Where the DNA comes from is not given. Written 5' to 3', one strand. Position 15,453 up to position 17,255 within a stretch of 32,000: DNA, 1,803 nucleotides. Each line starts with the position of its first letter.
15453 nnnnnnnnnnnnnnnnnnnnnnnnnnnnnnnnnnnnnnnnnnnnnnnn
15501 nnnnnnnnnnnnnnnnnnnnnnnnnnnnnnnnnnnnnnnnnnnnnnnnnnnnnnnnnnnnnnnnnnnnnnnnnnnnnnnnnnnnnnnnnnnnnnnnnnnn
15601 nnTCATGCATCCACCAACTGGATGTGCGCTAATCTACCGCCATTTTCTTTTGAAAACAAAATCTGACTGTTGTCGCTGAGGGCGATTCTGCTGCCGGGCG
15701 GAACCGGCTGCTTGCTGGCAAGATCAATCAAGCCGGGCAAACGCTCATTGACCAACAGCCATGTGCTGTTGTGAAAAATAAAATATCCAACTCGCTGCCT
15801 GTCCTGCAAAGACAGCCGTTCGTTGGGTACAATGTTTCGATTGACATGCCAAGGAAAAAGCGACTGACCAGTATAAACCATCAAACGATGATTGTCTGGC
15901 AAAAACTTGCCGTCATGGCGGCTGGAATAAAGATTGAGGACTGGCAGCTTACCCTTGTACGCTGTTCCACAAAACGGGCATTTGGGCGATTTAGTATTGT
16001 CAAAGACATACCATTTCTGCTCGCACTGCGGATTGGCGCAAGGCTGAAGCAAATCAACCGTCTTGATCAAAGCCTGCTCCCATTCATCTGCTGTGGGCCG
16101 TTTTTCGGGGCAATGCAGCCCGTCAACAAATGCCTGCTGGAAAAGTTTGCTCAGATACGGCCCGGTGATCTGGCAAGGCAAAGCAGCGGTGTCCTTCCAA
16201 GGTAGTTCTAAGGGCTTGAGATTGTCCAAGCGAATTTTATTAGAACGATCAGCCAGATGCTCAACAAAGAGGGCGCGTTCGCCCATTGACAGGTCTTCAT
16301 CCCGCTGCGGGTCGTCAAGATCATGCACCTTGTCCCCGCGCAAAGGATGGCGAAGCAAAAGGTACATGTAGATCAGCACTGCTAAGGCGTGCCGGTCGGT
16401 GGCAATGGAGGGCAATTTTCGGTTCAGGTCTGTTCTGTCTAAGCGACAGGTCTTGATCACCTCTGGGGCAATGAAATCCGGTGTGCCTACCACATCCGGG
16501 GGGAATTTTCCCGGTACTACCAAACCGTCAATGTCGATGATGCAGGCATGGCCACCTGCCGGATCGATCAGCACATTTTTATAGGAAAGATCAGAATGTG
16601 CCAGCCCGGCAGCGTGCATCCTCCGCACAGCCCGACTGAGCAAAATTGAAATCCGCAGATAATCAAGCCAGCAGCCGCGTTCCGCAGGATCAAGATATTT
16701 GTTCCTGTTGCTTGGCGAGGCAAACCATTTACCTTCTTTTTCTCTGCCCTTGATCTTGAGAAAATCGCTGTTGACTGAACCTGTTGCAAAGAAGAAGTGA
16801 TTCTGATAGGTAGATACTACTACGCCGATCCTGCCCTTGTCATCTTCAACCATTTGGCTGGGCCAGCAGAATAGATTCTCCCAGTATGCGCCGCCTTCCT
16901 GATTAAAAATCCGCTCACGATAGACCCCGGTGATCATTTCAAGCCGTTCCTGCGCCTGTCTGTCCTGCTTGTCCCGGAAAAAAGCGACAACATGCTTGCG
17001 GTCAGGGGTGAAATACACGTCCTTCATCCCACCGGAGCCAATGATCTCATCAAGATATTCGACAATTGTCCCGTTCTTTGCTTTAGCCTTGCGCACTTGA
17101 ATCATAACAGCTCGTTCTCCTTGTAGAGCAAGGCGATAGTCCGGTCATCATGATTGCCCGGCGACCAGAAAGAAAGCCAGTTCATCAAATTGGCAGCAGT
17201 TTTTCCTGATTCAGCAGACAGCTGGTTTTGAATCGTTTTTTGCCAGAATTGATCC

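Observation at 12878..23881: Ten-gene composite operon with TerD x2, TerY-vWA x3, AIM24, PP2C, kinase and Ca2+ P-type ATPase, but no TerA/B/C/TelA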

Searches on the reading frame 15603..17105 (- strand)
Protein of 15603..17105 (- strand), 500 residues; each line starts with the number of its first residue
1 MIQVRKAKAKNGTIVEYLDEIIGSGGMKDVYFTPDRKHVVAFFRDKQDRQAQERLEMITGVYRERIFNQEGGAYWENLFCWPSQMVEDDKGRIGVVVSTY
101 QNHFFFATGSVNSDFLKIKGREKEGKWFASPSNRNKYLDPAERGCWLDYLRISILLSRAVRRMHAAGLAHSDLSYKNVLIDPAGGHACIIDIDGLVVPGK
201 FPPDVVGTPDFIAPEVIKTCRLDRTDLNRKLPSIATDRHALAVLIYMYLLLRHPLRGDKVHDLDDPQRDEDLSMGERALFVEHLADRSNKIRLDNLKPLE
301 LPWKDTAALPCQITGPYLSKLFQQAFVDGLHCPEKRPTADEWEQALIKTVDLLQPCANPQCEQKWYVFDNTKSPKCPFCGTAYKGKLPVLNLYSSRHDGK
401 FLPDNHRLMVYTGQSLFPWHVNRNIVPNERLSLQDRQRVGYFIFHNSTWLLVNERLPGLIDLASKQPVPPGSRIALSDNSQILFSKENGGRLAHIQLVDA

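Call 3: search_protein_families(library=pfam, proteins=[window:15603-17105:-], max_evalue=0.01)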
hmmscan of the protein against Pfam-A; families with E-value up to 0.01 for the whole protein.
window:15603-17105:- (500 aa): 2 families
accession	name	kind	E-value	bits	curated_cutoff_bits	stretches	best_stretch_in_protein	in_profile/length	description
PF00069.31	Pkinase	-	9.4e-09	35.5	31.7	1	156-267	107-209/263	Protein kinase domain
PF06293.20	Kdo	-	0.00016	21.6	21.3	1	157-193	128-167/207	Lipopolysaccharide kinase (Kdo/WaaP) family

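Call 4: search_protein_families(library=padloc, proteins=[window:15603-17105:-], max_evalue=0.01)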
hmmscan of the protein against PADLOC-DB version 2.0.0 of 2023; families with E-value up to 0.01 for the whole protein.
window:15603-17105:- (500 aa): 10 families
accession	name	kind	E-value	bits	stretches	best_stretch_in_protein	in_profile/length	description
PDLC04053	PD-T4-6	-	1.1e-06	26.4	1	151-226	114-193/311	-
PDLC04138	mad6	-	6.1e-06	23.4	1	151-341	157-305/659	mads_6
PDLC04042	PD-T4-6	-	1.4e-05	22.9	1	158-262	120-219/292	-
PDLC03920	MkoA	-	5.5e-05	19.6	1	119-279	103-252/1112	-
PDLC04047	PD-T4-6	-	0.00019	18.7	0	153-263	117-220/327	-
PDLC04043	PD-T4-6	-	0.00049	17.3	1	155-260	123-222/452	-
PDLC04039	PD-T4-6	-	0.0012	15.9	0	157-261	124-221/458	-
PDLC03921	MkoA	-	0.0012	14.6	1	156-192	596-632/1607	-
PDLC04059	PD-T4-6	-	0.0033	14.6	1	150-192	113-155/433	-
PDLC04048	PD-T4-6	-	0.009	13.4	0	157-191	121-154/354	-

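Call 31: search_protein_families(library=ncbifam, proteins=[window:15603-17105:-], max_evalue=0.001)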
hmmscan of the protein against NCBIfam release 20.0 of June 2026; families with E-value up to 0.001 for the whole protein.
window:15603-17105:- (500 aa): 5 families
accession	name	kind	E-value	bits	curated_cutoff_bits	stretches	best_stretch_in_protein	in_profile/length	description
NF038150.1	lanthi_synth_IV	equivalog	5.6e-09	34.9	650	1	151-261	302-401/851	class IV lanthionine synthetase LanL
NF038151.1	lanthi_synth_III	equivalog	2.9e-08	32.6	575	1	150-251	339-425/833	class III lanthionine synthetase LanKC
NF002475.0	PRK01723.1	equivalog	7.3e-06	25.2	142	1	157-193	153-188/241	3-deoxy-D-manno-octulosonic acid kinase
NF009651.0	PRK13184.1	equivalog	0.00013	20.1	839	0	200-265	190-241/932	serine/threonine-protein kinase PknD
NF040671.1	PLuB_AAA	exception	0.00016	19.2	999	1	121-249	75-197/1256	PLuB system helicase-like protein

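Call 58: find_homologous_proteins(query=window:15603-17105:-, max_evalue=1e-20)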
Query window:15603-17105:- (500 aa): 4277 proteins with E <= 1e-20 among 8000 candidates; the best 120 are listed.
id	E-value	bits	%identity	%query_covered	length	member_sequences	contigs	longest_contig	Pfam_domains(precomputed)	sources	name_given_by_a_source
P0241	0.0e+0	1182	100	100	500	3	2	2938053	PF00069.32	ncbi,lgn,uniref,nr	ncbi:MAG: Protein kinase domain-containing protein [Candidatus Electronema aureum]|uniref:Protein ki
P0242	0.0e+0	1044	87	100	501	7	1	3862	PF00069.32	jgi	jgi:serine/threonine protein kinase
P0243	0.0e+0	1025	86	100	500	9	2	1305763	PF00069.32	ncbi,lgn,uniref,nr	ncbi:Protein kinase domain-containing protein [Candidatus Electrothrix aarhusensis]|uniref:Protein k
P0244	0.0e+0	1013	84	100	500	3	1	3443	PF00069.32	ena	-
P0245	2.9e-295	998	84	100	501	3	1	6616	PF00069.32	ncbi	-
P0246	4.1e-295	997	84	100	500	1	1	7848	PF00069.32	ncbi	-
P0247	7.3e-264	894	74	100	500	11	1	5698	PF00069.32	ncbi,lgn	-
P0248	3.1e-262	889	74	100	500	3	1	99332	PF00069.32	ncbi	-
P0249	1.8e-251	853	72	100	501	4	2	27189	PF00069.32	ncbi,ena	-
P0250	6.4e-250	848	71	100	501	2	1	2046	PF06293.21,PF00069.32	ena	-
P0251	9.6e-248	841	69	100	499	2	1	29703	PF00069.32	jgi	-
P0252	1.4e-246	837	69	100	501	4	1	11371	PF00069.32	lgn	-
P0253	1.8e-245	834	68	100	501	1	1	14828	PF00069.32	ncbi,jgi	jgi:serine/threonine protein kinase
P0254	3.1e-244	829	69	100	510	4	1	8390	PF00069.32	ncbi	-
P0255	9.5e-244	828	68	100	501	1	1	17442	PF00069.32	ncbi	-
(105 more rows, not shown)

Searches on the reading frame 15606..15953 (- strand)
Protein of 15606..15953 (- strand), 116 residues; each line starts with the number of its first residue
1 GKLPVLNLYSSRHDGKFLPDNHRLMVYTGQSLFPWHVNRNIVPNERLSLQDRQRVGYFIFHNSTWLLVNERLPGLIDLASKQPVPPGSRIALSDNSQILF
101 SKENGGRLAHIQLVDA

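Call 89: search_solved_structures(query=A5, max_evalue=10)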
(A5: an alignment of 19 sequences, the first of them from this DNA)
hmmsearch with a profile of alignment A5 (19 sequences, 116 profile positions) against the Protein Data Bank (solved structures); distinct sequences matched with E-value up to 10: 0.
